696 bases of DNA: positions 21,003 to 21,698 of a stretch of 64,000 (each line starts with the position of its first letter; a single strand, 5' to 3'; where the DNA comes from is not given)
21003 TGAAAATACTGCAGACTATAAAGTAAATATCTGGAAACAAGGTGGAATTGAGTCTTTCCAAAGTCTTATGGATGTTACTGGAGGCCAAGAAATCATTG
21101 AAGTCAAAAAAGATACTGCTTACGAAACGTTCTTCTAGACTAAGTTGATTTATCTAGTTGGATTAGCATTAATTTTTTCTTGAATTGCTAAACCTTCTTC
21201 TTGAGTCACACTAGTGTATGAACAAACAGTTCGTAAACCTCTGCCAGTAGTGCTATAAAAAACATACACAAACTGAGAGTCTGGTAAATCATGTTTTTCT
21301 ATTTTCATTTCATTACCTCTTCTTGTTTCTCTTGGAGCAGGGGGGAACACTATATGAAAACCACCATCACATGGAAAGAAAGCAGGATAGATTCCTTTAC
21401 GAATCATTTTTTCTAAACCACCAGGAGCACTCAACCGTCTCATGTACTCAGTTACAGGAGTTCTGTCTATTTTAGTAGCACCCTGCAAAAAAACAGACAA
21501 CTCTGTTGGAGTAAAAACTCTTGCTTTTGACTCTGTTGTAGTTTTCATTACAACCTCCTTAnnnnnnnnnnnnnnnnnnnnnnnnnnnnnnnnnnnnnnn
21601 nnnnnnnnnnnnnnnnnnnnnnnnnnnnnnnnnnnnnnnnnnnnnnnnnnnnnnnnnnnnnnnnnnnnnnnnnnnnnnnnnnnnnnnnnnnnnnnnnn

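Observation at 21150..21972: Tandem pair of paralogous ~135-aa cytoplasmic proteins of unknown function inserted antisense between a glycan locus and recO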

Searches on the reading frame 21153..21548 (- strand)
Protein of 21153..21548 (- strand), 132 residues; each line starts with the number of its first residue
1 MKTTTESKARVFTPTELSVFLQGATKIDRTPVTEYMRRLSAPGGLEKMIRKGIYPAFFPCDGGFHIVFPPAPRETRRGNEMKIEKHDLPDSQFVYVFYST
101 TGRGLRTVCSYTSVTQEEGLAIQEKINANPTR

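Call 4: search_protein_families(library=pfam, proteins=[window:21153-21548:-], max_evalue=1)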
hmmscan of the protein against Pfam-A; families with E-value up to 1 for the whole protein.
window:21153-21548:- (132 aa): 0 families

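Call 6: search_protein_families(library=phrogs, proteins=[window:21153-21548:-], max_evalue=10)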
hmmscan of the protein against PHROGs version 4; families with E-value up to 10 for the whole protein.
window:21153-21548:- (132 aa): 0 families

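Call 7: search_protein_families(library=ncbifam, proteins=[window:21153-21548:-], max_evalue=10)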
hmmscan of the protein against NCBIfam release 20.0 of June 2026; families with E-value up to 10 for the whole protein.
window:21153-21548:- (132 aa): 0 families

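Call 8: search_protein_families(library=padloc, proteins=[window:21153-21548:-], max_evalue=10)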
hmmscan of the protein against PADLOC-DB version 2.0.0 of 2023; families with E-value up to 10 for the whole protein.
window:21153-21548:- (132 aa): 0 families

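Call 10: search_solved_structures(query=window:21153-21548:-, max_evalue=10)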
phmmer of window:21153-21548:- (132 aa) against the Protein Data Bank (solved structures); distinct sequences matched with E-value up to 10: 1.
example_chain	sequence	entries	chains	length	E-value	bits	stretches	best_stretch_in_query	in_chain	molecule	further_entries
9oek_A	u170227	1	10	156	0.41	13.9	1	39-80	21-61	Transforming growth factor-beta-induced protein ig-h3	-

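Call 12: find_homologous_proteins(query=window:21153-21548:-, max_evalue=0.01)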
Query window:21153-21548:- (132 aa): 1 proteins with E <= 0.01 among 5 candidates.
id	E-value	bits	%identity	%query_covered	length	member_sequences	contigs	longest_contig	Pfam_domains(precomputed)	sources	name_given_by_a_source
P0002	3.4e-77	275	97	95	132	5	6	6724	-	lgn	-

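Call 14: find_encoding_contigs(protein=P0002, flank=10000, max_places=10)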
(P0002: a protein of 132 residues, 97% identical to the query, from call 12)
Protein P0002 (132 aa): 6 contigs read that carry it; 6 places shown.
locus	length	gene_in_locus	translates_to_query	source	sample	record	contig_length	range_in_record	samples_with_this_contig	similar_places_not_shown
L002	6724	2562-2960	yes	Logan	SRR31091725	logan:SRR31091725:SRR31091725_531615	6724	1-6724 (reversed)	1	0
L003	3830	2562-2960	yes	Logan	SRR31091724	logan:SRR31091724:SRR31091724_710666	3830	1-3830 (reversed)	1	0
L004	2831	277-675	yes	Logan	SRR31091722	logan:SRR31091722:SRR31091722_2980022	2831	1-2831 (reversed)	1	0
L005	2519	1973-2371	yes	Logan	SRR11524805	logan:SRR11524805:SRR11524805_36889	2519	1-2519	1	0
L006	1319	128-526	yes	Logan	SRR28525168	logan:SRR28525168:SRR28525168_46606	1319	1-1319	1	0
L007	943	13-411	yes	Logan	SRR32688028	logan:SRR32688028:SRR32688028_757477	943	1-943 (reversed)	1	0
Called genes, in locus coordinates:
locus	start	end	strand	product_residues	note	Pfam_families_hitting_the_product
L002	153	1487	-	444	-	PF08245:Mur_ligase_M, PF02875:Mur_ligase_C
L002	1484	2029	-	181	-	PF11967:RecO_N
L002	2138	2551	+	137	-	-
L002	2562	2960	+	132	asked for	-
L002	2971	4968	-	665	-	PF13196:DUF4012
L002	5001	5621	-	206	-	PF02397:Bac_transf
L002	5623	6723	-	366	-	?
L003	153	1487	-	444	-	PF08245:Mur_ligase_M, PF02875:Mur_ligase_C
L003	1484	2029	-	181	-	PF11967:RecO_N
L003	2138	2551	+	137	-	-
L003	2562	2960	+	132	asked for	-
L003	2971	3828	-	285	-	?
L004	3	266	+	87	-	?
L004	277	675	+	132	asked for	-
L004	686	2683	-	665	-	PF13196:DUF4012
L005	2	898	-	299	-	?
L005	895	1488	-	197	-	PF11967:RecO_N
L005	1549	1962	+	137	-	-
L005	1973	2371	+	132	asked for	-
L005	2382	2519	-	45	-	?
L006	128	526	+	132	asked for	-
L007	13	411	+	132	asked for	-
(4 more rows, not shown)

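Call 26: find_homologous_proteins(query=A1, max_evalue=10)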
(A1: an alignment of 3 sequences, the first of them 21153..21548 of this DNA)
Query A1 (3 sequences) (132 aa, profile of the alignment): 5 proteins with E <= 10 among 173 candidates.
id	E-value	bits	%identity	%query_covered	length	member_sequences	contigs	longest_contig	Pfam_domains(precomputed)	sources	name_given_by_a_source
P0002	1.3e-70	253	97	95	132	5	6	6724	-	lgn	-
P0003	5.4e-57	209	30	95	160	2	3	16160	-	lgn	-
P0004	3.1e-35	139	30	89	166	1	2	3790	-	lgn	-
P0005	2.1e-34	136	29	81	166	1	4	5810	-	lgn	-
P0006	3.8e-30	122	33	92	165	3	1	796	-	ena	-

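Call 28: find_encoding_contigs(protein=P0004, flank=6000)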
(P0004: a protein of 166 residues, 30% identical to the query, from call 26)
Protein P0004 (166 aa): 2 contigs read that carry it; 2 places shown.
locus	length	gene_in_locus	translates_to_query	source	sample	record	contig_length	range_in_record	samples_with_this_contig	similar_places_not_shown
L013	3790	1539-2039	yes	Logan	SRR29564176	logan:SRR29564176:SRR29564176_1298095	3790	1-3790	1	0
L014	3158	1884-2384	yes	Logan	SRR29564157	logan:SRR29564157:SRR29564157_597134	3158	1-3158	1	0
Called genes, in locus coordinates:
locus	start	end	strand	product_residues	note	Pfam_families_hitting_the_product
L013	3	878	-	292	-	?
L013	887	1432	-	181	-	PF11967:RecO_N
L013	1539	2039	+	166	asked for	-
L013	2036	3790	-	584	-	?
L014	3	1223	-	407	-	?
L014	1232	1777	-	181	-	PF11967:RecO_N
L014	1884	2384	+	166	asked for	-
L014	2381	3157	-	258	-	?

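Call 29: find_encoding_contigs(protein=P0005, flank=6000)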
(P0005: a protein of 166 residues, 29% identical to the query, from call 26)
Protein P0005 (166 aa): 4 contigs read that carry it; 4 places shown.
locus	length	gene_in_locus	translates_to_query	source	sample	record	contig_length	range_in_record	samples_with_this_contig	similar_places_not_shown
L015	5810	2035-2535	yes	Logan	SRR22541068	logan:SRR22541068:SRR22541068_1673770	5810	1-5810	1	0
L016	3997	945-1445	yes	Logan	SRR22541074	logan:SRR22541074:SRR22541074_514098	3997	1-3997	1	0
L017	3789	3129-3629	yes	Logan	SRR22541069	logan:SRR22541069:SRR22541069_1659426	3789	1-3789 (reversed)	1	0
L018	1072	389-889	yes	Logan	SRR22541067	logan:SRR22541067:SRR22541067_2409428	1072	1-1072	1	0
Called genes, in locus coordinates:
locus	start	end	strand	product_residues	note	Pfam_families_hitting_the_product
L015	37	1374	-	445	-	PF08245:Mur_ligase_M, PF02875:Mur_ligase_C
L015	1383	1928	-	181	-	PF11967:RecO_N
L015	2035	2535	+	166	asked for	-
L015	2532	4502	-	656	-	PF13196:DUF4012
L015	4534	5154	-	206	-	PF02397:Bac_transf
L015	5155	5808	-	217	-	?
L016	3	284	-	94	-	?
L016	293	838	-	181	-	PF11967:RecO_N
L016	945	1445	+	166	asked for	-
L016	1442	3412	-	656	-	PF13196:DUF4012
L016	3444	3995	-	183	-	?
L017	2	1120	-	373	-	?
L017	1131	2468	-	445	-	PF08245:Mur_ligase_M, PF02875:Mur_ligase_C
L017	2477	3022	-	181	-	PF11967:RecO_N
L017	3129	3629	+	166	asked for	-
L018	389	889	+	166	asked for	-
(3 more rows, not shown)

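Call 30: find_encoding_contigs(protein=P0003, flank=8000)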
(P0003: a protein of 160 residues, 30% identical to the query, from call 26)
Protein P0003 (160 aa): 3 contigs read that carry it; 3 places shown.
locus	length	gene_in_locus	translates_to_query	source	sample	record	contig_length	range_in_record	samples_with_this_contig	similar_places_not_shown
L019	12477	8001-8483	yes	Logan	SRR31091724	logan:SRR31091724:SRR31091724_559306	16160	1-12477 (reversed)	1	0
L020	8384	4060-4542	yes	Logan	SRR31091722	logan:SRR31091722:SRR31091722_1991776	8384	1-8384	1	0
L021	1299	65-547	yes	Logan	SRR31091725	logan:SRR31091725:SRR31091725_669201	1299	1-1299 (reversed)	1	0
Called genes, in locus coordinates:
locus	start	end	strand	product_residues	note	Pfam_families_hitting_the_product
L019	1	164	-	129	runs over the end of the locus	-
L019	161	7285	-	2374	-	PF25210:Kelch_FKB95 (faint), PF01344:Kelch_1 (faint), PF07646:Kelch_2 (faint), PF13964:Beta-prop_Calicin (faint), PF24996:NANM (weak), PF24681:Kelch_KLHDC2_KLHL20_DRC7, PF24681:Kelch_KLHDC2_KLHL20_DRC7 (weak), PF16656:Pur_ac_phosph_N (weak), +1 more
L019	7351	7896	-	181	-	PF11967:RecO_N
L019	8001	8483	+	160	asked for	-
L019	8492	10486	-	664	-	PF13196:DUF4012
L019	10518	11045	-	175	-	PF02397:Bac_transf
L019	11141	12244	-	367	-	PF00483:NTP_transferase, PF12804:NTP_transf_3, PF22640:ManC_GMP_beta-helix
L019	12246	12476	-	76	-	?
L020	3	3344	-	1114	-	?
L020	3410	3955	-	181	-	PF11967:RecO_N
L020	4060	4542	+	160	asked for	-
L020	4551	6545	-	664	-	PF13196:DUF4012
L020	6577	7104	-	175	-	PF02397:Bac_transf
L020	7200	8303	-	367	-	PF00483:NTP_transferase, PF12804:NTP_transf_3, PF22640:ManC_GMP_beta-helix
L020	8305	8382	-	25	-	?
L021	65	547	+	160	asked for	-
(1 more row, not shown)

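Call 42: predict_structure(alignment_id=A2)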
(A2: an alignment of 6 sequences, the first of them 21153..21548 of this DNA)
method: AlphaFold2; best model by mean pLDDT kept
length: 132 residues; sequences in the alignment: 6
mean_pLDDT: 80.5   pTM: 0.72
mean pLDDT of the five models: 80.5, 79.4, 77.3, 77.3, 75.8
residues with pLDDT >= 90: 32; 70-90: 80; 50-70: 11; < 50: 9
segments of 3 or more residues with pLDDT < 50: 1-7
pLDDT, mean of each block of 10 residues (from residue 1): 44 70 80 89 88 90 92 82 83 85 81 92 78 41
secondary structure, 60 per line:
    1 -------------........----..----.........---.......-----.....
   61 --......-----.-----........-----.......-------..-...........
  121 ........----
elements in order: H14-21 H32-40 H44-50 E56-60 E63-68 E80-87 E93-99 E110-115 H116-128

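Call 44: search_protein_representatives(alignment_id=A2)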
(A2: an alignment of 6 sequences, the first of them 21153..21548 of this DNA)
Query: 6 sequences, 159 profile positions. Proteins with E-value up to 0.001 (for the whole library): 13; up to 1e-10: 11; up to 1e-30: 5. The best 13 are listed.
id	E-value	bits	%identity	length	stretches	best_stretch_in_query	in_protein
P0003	3.6e-74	264.1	-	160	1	1-156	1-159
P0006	2.0e-72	258.4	-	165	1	1-159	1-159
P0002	7.3e-55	201.4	-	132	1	1-137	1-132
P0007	1.6e-38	148.2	-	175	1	8-154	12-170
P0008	6.9e-36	139.7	-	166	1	9-149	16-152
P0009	1.1e-28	116.3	-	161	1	5-148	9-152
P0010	2.3e-27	112.0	-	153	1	5-139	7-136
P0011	3.1e-25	105.0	-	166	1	12-143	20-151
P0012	3.1e-21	92.1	-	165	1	9-142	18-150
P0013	5.4e-19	84.8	-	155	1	12-146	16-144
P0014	7.5e-13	64.8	-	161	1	18-150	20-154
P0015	2.8e-06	43.5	-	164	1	28-142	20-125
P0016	4.5e-06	42.8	-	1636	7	104-145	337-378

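Call 51: search_protein_families(library=pfam, alignment_id=A4, max_evalue=1)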
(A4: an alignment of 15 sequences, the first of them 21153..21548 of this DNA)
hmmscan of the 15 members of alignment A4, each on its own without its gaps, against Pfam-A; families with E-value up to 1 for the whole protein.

A. member 1, window:21153-21548:- (132 aa): 0 families

B. families by the number of members that match (of 15 scanned): 6 families
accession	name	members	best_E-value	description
PF20236.3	DUF6593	1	0.0058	Family of unknown function (DUF6593)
PF18710.7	ComR_TPR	1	0.021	ComR tetratricopeptide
PF20406.3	SAM_KSR1_N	1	0.049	Kinase suppressor RAS 1 N-terminal helical hairpin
PF08747.16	BrxB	1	0.088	BREX protein BrxB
PF21305.2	type_II_gspD_N0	1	0.1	GspD-like, N0 domain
PF00619.27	CARD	1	0.15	Caspase recruitment domain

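Call 52: search_solved_structures(query=A4, max_evalue=10)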
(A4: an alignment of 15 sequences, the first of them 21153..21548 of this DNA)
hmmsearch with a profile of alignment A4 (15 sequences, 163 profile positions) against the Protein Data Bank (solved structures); distinct sequences matched with E-value up to 10: 3.
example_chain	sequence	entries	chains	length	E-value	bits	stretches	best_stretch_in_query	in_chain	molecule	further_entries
4qjb_A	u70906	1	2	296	0.052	16.4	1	99-131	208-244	Haloacid dehalogenase-like hydrolase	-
4zev_A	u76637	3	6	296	0.053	16.4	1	99-131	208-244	PfHAD1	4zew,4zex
9edl_A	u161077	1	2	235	0.75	12.6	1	34-76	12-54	Conserved hypothetical lipoprotein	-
